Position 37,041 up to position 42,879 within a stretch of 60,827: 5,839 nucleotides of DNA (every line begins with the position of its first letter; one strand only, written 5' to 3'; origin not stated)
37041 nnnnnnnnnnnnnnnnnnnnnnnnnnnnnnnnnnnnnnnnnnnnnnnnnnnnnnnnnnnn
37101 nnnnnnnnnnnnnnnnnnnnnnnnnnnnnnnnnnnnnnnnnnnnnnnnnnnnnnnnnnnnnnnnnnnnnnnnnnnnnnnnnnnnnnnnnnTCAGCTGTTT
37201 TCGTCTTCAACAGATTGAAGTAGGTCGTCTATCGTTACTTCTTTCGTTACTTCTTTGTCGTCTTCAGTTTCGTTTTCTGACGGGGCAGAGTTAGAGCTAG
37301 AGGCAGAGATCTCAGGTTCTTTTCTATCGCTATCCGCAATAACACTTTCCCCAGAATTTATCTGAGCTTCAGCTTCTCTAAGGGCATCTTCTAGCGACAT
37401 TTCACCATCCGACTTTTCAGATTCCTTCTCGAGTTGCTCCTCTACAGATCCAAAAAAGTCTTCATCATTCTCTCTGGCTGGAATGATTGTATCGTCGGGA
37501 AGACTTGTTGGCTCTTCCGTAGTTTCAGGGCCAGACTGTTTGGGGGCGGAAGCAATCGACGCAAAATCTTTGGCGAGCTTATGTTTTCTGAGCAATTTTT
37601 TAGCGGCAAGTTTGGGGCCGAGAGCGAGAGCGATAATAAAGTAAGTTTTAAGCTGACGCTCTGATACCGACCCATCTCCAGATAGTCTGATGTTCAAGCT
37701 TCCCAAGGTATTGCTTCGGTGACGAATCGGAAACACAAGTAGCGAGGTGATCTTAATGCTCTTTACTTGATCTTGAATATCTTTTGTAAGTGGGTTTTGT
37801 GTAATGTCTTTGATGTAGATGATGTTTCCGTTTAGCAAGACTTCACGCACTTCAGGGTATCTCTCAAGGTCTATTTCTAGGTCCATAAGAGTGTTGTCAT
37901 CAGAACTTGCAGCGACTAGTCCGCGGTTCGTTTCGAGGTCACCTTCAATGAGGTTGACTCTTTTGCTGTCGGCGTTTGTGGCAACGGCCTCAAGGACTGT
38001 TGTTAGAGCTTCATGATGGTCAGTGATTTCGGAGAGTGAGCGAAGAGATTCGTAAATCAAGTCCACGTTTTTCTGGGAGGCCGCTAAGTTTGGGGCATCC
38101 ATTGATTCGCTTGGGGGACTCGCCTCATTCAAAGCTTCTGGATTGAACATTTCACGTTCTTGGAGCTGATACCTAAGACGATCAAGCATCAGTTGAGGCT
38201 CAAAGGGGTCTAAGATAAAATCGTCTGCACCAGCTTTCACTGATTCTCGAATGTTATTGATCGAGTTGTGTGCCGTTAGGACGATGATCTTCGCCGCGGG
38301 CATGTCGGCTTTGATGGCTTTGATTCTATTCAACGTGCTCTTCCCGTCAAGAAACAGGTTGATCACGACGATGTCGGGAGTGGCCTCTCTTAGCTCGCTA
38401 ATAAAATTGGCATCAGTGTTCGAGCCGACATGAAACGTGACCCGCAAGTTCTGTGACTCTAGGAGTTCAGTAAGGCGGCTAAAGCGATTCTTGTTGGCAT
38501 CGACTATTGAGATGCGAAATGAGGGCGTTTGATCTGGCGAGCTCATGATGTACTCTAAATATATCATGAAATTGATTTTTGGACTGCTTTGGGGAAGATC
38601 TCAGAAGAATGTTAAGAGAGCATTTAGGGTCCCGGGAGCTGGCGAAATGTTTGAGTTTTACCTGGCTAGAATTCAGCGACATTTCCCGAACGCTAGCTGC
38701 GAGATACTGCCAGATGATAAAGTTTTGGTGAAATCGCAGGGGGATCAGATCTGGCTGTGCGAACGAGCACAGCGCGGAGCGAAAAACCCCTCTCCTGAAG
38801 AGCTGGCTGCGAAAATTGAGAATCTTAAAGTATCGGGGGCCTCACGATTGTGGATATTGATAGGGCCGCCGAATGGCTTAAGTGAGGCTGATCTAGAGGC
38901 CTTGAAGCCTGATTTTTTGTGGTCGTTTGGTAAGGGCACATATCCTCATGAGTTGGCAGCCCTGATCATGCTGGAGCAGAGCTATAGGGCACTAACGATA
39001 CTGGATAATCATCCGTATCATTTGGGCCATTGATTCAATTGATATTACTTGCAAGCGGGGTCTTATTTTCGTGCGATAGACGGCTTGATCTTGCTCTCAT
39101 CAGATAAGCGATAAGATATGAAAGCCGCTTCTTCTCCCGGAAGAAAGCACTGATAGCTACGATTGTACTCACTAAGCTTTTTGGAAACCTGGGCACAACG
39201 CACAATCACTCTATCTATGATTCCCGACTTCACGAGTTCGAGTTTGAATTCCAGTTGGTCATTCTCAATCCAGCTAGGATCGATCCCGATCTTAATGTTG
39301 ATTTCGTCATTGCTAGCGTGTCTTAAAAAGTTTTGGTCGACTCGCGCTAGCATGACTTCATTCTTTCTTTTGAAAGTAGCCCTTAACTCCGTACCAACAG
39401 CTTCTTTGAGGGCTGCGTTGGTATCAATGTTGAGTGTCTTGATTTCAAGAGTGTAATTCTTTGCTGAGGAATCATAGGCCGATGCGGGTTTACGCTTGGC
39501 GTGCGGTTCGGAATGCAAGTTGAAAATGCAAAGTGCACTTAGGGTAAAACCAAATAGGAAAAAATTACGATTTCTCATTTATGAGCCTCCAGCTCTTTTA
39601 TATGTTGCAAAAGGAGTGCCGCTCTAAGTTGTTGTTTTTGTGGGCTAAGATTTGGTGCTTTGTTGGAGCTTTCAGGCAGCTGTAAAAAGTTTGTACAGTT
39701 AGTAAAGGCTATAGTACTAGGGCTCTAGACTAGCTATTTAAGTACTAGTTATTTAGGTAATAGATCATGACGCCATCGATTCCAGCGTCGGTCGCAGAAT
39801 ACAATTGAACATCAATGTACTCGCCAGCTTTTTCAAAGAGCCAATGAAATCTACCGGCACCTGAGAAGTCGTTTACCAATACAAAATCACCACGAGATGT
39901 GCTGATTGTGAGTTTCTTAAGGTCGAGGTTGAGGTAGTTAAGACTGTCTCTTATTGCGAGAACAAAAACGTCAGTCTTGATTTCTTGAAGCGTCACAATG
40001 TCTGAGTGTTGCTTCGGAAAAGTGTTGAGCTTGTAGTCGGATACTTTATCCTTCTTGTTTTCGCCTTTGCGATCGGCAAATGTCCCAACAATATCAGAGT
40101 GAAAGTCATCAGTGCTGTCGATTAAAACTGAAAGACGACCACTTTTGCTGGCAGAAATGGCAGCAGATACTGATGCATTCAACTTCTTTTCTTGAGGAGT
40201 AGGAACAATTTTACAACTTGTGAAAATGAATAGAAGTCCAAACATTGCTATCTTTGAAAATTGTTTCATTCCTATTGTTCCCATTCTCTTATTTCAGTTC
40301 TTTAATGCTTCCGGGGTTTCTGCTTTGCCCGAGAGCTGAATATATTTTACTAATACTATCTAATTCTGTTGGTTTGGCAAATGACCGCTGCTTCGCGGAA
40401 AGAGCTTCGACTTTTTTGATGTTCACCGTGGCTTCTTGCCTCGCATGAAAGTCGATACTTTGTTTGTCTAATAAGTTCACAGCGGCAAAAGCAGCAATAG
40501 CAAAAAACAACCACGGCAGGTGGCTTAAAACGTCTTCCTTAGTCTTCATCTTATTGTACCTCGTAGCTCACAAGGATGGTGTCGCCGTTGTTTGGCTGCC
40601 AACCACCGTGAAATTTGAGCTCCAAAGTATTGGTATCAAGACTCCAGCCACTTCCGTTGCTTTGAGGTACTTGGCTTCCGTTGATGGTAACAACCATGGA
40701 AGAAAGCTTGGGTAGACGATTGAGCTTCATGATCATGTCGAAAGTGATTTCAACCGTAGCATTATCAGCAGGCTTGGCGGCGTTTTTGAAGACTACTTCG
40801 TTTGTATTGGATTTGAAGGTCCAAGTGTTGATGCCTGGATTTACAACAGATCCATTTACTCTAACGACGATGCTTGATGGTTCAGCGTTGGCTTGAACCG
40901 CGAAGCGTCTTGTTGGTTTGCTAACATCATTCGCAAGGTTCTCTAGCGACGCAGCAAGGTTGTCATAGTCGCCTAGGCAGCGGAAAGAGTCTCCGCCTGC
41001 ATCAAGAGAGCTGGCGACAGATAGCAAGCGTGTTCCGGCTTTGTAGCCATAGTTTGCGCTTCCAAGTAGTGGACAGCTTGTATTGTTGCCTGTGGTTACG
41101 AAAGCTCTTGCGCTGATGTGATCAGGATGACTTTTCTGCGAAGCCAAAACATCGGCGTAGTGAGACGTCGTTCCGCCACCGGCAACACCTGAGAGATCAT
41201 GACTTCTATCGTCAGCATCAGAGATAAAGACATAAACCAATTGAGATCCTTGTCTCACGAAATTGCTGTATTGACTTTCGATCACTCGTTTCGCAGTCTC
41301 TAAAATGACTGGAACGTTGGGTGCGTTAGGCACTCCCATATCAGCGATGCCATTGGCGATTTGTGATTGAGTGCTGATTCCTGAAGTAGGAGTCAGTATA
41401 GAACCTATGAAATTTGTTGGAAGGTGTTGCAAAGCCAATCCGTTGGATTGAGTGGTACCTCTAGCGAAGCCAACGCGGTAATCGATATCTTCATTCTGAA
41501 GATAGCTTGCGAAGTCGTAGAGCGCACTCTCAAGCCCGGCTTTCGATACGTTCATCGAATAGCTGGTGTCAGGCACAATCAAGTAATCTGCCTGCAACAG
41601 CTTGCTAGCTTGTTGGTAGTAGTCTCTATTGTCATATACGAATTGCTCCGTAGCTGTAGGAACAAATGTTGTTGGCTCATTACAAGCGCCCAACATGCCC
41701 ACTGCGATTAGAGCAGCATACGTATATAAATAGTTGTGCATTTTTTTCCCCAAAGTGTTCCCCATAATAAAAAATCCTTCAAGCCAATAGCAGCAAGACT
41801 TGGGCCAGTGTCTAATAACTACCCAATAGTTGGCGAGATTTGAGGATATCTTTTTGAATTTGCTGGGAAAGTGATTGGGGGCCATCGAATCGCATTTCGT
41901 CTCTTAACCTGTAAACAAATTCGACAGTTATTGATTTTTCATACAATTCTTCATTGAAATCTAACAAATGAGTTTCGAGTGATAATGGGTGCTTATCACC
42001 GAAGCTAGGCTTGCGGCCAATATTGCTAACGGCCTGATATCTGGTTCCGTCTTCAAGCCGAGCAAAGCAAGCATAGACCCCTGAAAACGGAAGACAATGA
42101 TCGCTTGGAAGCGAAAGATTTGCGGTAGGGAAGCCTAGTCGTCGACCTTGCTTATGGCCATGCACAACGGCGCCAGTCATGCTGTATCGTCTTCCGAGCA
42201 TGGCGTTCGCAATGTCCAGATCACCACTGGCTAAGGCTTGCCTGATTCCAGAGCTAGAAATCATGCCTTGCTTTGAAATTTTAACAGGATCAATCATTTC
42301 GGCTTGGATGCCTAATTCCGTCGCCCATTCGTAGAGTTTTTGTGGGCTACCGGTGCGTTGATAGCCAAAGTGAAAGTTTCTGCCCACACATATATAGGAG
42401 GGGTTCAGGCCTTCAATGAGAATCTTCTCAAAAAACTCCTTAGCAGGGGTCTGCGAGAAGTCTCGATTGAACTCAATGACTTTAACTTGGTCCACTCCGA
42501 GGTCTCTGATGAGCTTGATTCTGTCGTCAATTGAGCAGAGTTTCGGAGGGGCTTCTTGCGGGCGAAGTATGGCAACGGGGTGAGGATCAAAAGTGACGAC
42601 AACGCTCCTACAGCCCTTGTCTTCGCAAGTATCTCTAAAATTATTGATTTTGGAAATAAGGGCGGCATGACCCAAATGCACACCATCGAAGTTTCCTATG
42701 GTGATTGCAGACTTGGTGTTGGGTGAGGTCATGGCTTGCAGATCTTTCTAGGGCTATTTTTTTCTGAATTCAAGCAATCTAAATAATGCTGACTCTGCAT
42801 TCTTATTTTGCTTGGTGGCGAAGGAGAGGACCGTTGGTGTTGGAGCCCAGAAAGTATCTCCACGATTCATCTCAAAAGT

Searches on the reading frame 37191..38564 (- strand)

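Call 14: search_protein_families(library=ncbifam, proteins=[window:37191-38564:-], max_evalue=0.00001)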
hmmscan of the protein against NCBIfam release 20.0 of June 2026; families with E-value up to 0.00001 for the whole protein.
window:37191-38564:- (457 aa): 37 families (the best 25 are shown)
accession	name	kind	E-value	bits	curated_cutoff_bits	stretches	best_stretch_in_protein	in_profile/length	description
NF040689.1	MtrAB_MtrA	equivalog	4.9e-13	48.9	300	1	29-148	12-127/219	MtrAB system response regulator MtrA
TIGR02154.1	PhoB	equivalog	1.1e-11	44.4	296.2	1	20-137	7-123/226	phosphate regulon transcriptional regulator PhoB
NF007708.0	PRK10403.1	equivalog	2e-11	43.8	343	1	13-178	4-170/215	nitrate/nitrite response regulator protein NarP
TIGR02875.1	spore_0_A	equivalog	2.3e-11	43.5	200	1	16-139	3-126/262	sporulation transcription factor Spo0A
NF006900.1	PRK09390.1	equivalog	6.8e-11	42.1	255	1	17-138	6-124/203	response regulator FixJ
NF041367.1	CheY_Halo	equivalog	5.9e-10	39.5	200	1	29-128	12-108/114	chemotaxis protein CheY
NF045914.1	RespRegNblR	equivalog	6.9e-10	38.9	300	1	46-172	34-158/228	response regulator transcription factor NblR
NF007935.0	PRK10651.1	equivalog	1.1e-09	37.8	250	1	52-147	42-136/216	two-component system response regulator NarL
NF041946.1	LuxO_transreg_Vib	equivalog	1.1e-09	37.7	800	1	50-133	28-107/463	quorum-sensing sigma-54 dependent transcriptional regulator LuxO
NF033791.1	ActR_PrrA_rreg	equivalog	1.2e-09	38.4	250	1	19-134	5-117/173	ActR/PrrA/RegA family redox response regulator transcription factor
NF007005.1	PRK09468.1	equivalog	2.1e-09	37.1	331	1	17-144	5-129/237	osmolarity response regulator transcription factor OmpR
NF007977.0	PRK10701.1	equivalog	4.4e-09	36.2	330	1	21-141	7-123/241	two-component system response regulator RstA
TIGR01818.1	ntrC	equivalog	9.6e-09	34.5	558.6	1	32-124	15-104/463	nitrogen regulation protein NR(I)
NF041734.1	resp_reg_RppA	equivalog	1.4e-08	34.4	250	1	17-145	2-129/229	two-component system response regulator RppA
NF008078.0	PRK10816.1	equivalog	1.7e-08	34.2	336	1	57-132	39-114/223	two-component system response regulator PhoP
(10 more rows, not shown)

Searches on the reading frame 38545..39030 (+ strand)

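Call 15: search_protein_families(library=pfam, proteins=[window:38545-39030:+], max_evalue=0.001)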
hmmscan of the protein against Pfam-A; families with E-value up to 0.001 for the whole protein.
window:38545-39030:+ (162 aa): 1 family
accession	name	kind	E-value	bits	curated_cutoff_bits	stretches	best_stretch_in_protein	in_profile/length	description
PF02590.22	SPOUT_MTase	-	4.1e-21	76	27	1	78-159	75-154/154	Predicted SPOUT methyltransferase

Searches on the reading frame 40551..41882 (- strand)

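Call 14: search_protein_families(library=ncbifam, proteins=[window:40551-41882:-], max_evalue=0.00001)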
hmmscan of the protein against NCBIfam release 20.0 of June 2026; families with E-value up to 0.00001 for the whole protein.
window:40551-41882:- (443 aa): 1 family
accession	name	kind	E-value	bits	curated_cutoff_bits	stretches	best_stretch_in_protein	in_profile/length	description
NF052240.1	MIDASAdhsBdello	equivalog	6.2e-07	28.9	700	0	89-141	48-100/378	MIDAS family adhesin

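Call 15: search_protein_families(library=pfam, proteins=[window:40551-41882:-], max_evalue=0.001)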
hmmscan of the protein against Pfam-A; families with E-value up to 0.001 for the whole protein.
window:40551-41882:- (443 aa): 1 family
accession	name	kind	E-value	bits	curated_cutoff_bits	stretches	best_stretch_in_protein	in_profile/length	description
PF09343.15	DUF2460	-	0.00015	21.7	30.4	0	336-382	130-172/205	Conserved hypothetical protein 2217 (DUF2460)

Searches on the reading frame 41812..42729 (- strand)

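Call 15: search_protein_families(library=pfam, proteins=[window:41812-42729:-], max_evalue=0.001)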
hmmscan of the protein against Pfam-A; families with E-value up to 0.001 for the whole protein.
window:41812-42729:- (305 aa): 3 families
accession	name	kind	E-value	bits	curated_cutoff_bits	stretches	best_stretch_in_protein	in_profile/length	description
PF06574.18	FAD_syn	-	3.3e-45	154.2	27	1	4-160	5-157/158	FAD synthetase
PF01687.23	Flavokinase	-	2e-41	141.5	19.6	1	178-302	1-124/124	Riboflavin kinase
PF01467.32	CTP_transf_like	-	7e-05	23.5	21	1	9-164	1-132/133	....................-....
